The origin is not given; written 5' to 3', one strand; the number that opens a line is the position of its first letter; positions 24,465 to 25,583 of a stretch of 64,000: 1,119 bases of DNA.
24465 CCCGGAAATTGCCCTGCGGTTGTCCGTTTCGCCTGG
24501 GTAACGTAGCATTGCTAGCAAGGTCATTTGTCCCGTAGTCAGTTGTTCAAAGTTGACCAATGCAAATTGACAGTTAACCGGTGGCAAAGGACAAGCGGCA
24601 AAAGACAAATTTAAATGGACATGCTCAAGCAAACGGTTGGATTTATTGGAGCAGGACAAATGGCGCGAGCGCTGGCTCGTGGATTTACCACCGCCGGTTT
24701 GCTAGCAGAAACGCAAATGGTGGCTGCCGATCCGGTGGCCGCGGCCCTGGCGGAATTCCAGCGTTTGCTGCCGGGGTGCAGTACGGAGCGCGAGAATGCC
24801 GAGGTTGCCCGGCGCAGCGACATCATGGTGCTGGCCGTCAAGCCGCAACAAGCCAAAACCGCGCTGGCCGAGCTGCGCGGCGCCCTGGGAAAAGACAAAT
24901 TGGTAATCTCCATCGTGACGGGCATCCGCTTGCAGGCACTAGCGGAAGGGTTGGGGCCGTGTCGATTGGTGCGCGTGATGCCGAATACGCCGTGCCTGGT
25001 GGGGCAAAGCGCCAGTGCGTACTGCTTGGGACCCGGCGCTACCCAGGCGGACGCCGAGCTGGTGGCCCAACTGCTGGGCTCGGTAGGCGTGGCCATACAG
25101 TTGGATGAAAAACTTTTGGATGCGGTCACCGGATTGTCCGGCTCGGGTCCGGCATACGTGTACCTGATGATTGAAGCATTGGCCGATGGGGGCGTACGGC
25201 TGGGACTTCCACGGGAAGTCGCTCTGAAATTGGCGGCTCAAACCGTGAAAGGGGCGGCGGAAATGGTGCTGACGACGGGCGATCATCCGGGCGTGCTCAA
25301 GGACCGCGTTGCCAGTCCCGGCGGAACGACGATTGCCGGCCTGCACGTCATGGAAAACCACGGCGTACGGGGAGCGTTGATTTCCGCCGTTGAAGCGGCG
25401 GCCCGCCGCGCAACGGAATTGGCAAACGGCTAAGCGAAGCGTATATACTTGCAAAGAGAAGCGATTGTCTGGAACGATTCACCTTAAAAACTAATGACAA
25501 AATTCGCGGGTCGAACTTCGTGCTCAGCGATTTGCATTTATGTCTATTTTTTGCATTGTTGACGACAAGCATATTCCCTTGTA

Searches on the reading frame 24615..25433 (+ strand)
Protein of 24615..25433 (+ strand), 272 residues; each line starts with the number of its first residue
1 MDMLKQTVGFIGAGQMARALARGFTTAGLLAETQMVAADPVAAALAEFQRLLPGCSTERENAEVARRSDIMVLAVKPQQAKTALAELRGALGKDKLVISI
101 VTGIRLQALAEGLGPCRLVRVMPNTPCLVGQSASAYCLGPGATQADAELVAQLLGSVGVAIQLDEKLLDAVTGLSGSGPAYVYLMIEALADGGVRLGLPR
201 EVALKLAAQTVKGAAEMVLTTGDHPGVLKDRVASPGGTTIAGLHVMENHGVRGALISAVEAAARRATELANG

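Call 62: search_protein_families(library=pfam, proteins=[window:24615-25433:+], max_evalue=0.001)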
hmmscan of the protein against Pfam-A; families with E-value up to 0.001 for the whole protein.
window:24615-25433:+ (272 aa): 2 families
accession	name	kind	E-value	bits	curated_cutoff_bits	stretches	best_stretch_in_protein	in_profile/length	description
PF14748.11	P5CR_dimer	-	1.8e-44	150.7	25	1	165-269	1-105/105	Pyrroline-5-carboxylate reductase dimerisation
PF03807.23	F420_oxidored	-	8.2e-19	68.4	21.6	1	7-102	1-93/94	NADP oxidoreductase coenzyme F420-dependent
